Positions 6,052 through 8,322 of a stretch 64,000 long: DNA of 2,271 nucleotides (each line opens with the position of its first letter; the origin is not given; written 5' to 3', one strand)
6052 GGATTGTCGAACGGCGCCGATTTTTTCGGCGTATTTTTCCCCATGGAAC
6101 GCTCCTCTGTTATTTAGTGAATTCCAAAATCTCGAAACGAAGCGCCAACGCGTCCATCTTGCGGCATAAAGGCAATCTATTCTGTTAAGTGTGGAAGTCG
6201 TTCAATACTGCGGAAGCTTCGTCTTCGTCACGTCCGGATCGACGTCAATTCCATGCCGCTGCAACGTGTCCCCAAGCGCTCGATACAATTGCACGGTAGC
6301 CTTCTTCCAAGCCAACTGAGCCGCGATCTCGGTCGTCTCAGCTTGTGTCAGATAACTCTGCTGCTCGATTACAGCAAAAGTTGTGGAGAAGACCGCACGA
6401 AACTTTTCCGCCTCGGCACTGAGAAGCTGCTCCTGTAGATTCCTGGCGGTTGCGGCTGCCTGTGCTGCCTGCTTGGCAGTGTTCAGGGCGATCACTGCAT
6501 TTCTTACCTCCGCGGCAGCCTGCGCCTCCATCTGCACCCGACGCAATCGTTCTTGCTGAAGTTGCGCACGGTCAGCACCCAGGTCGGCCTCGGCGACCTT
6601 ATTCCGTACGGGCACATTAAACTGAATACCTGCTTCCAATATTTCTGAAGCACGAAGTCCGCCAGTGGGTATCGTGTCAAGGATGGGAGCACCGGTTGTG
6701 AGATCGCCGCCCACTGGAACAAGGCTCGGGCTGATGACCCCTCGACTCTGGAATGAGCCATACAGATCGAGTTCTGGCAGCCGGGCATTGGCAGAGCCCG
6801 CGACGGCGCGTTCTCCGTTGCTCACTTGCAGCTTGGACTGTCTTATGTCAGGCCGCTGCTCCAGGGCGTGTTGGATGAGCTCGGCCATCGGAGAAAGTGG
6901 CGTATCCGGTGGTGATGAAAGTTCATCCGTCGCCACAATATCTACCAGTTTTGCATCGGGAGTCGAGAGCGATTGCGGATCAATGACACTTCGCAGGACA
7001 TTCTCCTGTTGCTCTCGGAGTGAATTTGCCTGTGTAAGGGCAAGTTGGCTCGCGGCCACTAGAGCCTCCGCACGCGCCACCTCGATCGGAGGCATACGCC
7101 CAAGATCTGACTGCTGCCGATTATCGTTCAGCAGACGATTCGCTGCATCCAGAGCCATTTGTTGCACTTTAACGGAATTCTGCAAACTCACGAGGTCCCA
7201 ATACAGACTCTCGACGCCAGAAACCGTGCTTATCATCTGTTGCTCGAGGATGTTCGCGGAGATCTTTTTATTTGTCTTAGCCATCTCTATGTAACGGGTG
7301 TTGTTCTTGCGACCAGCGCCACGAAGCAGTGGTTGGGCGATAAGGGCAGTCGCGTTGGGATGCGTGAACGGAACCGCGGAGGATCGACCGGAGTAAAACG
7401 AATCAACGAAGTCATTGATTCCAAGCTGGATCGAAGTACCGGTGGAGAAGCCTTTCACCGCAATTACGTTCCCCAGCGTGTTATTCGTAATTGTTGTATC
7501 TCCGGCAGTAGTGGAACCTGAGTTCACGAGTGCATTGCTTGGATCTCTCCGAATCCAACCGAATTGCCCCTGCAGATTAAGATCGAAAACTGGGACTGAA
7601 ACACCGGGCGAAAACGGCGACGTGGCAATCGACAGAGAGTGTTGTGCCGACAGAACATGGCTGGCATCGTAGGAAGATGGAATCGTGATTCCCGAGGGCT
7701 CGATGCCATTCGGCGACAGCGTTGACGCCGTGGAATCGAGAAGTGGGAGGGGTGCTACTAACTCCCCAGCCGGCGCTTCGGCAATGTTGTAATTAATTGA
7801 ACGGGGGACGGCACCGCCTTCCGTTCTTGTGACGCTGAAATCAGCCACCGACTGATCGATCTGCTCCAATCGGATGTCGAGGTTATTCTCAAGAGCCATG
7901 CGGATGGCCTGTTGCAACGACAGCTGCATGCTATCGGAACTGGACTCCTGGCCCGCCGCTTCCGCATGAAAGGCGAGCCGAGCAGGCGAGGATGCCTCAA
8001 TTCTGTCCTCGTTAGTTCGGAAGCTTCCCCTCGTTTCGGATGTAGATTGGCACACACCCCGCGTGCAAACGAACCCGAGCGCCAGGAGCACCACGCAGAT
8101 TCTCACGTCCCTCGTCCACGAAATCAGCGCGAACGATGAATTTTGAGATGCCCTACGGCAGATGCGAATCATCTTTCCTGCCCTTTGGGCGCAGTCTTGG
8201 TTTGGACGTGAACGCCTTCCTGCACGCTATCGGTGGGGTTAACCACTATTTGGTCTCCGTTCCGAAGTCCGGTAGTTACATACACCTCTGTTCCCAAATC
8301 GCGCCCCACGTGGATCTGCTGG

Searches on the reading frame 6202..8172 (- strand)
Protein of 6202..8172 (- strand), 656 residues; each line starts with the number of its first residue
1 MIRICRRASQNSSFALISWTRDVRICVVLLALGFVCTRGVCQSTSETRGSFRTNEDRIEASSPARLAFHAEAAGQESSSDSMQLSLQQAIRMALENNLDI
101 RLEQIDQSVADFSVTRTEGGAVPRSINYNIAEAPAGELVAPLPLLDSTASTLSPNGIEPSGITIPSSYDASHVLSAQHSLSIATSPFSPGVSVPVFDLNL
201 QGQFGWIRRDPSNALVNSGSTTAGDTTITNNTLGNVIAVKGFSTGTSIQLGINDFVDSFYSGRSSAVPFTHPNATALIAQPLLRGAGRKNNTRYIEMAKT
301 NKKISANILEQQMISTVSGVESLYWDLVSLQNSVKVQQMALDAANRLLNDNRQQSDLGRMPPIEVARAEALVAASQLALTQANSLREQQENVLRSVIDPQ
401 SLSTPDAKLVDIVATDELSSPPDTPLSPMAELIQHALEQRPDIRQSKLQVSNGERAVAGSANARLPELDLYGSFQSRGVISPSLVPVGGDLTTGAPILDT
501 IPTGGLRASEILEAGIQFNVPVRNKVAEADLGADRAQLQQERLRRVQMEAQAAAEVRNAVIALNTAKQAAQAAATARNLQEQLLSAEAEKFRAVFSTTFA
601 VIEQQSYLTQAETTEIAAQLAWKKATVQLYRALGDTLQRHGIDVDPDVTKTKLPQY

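Call 9: search_protein_families(library=pfam, proteins=[window:6202-8172:-])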
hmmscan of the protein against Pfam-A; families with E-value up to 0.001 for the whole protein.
window:6202-8172:- (656 aa): 1 family
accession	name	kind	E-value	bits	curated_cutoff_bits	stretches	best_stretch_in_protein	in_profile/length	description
PF02321.23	OEP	-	4.9e-36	124.7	22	2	430-634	2-187/187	Outer membrane efflux protein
